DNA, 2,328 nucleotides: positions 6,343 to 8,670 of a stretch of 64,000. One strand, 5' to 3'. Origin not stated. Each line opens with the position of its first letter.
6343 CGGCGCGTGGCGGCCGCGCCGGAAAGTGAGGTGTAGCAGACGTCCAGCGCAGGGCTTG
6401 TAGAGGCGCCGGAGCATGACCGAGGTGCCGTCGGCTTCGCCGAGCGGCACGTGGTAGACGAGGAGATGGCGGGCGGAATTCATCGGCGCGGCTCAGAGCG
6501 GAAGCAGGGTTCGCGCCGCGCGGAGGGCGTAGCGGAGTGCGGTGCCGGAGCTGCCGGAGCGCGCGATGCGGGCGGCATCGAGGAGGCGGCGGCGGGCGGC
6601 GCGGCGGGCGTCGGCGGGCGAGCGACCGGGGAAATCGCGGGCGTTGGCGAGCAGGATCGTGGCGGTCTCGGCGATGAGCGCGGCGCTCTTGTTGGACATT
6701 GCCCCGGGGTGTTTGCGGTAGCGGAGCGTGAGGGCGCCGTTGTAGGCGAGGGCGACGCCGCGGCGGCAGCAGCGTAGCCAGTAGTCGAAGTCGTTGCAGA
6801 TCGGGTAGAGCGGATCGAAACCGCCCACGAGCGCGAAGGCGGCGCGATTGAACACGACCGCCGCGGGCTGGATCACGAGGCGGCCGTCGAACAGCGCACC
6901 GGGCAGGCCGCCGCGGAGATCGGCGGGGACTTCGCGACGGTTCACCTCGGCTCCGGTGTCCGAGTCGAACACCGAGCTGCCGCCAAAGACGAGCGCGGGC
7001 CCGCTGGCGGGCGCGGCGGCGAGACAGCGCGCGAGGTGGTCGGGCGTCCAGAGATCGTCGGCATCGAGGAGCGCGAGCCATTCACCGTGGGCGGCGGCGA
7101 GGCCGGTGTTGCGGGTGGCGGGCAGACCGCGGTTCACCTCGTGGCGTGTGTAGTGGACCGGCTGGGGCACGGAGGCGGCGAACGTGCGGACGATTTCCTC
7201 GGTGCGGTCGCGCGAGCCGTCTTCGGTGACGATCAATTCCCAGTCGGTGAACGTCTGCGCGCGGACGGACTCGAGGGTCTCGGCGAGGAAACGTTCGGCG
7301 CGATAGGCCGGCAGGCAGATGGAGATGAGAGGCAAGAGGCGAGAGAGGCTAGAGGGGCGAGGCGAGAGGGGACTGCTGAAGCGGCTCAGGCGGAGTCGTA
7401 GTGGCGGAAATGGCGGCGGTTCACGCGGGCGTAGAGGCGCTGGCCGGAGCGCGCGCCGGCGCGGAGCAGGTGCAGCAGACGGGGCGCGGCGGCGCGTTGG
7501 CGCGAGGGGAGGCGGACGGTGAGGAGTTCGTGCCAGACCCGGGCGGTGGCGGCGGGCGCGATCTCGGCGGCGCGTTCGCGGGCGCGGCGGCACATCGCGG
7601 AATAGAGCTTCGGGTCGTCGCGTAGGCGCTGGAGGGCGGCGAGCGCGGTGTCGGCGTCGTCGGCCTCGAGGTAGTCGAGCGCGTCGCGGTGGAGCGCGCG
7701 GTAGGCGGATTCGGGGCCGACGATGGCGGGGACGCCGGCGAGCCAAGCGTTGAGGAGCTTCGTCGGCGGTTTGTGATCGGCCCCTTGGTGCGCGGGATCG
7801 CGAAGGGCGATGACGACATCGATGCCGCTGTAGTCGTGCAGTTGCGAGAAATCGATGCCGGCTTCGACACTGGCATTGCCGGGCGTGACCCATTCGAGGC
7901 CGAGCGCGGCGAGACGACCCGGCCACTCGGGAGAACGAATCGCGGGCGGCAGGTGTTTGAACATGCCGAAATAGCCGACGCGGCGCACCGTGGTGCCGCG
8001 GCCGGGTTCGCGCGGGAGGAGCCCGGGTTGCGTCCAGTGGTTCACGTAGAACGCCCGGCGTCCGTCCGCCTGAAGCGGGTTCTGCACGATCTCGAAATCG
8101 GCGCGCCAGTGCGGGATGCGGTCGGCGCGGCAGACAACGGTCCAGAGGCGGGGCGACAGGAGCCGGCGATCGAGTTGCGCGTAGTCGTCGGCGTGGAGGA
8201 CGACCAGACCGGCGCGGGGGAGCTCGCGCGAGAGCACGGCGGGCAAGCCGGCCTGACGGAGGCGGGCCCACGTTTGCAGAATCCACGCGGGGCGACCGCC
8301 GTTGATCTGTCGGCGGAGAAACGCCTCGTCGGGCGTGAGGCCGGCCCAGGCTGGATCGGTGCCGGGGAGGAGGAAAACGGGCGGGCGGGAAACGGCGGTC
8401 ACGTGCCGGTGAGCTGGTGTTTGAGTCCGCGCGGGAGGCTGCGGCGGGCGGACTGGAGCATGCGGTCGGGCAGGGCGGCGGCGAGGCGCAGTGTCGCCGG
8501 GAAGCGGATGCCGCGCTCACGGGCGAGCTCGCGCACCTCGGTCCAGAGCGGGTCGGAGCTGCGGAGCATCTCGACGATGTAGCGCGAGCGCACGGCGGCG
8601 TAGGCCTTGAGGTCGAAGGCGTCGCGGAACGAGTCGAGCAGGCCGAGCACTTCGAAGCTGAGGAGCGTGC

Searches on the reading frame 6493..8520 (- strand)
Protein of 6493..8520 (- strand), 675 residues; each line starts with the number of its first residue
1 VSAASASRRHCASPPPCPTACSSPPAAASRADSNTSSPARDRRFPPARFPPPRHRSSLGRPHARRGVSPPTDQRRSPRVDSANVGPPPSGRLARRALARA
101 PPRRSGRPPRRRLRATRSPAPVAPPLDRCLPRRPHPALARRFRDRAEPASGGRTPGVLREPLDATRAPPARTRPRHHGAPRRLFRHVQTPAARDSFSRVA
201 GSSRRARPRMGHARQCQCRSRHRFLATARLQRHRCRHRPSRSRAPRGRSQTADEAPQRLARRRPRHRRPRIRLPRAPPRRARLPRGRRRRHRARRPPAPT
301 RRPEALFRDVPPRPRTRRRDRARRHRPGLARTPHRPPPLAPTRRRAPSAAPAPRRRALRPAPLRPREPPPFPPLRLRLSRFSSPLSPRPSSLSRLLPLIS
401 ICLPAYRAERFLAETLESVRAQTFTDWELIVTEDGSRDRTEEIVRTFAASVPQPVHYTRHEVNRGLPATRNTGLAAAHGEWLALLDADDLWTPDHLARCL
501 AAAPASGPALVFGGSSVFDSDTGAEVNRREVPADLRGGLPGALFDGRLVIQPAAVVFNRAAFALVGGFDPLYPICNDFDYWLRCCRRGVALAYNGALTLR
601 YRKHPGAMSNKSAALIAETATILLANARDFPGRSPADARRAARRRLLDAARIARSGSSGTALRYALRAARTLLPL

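Call 62: search_protein_families(library=ncbifam, proteins=[window:6493-8520:-], max_evalue=0.000001)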
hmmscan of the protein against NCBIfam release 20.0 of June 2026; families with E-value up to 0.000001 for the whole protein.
window:6493-8520:- (675 aa): 15 families
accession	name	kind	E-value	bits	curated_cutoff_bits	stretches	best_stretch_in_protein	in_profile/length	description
NF047683.1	TeichurnBiosyTuaG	equivalog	5e-25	88.6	400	1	395-527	4-134/252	teichuronic acid biosynthesis protein TuaG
NF007482.0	PRK10073.1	equivalog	7e-20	71.3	423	1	397-501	6-108/334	glycosyltransferase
NF053739.1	GlytfEpsEBac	equivalog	5.1e-19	68.3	450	1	397-589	1-190/265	glycosyltransferase EpsE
TIGR03965.1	mycofact_glyco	equivalog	7e-19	68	280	1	386-596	64-275/467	mycofactocin biosynthesis glycosyltransferase MftF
NF041875.1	EPS_EpsD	equivalog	3.8e-16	59.4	370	1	399-605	1-211/325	exopolysaccharide biosynthesis glycosyltransferase EpsD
NF050050.1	ProtGlycPglI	equivalog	4.7e-14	52.5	500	1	397-498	2-103/306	GalNAc(5)-diNAcBac-PP-undecaprenol beta-1,3-glucosyltransferase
TIGR04017.1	WcaA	equivalog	1.6e-13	50.9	495.75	1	397-501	5-108/279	colanic acid biosynthesis glycosyltransferase WcaA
NF007453.0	PRK10018.1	equivalog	3.7e-13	49.8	382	1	397-501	6-109/280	colanic acid biosynthesis glycosyltransferase WcaA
TIGR03937.1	PgaC_IcaA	equivalog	8.6e-13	48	422.3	1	396-493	44-140/407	poly-beta-1,6-N-acetyl-D-glucosamine synthase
NF038302.1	EPS_HpsE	equivalog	3.7e-12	45.9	300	1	399-513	3-121/307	hormogonium polysaccharide biosynthesis glycosyltransferase HpsE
TIGR04283.1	glyco_like_mftF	equivalog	1.3e-11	44.5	182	1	399-588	1-173/221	TIGR04283 family arsenosugar biosynthesis glycosyltransferase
NF041394.1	GtaseAglG_Halo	equivalog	3.3e-11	43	440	1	400-501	4-105/304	glucosyl-dolichyl phosphate glucuronosyltransferase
NF038299.1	EPS_HpsN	equivalog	1.6e-07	30.6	425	1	397-497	1-100/317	hormogonium polysaccharide biosynthesis glycosyltransferase HpsN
NF050819.1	PolSacchBiosHfsG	equivalog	1.7e-07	30.7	500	1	397-518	12-132/302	polysaccharide biosynthesis protein HfsG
NF047588.1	GlcsyltransPgfSStrep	equivalog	4.2e-07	29.5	500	1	400-503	4-109/308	glycosyltransferase PgfS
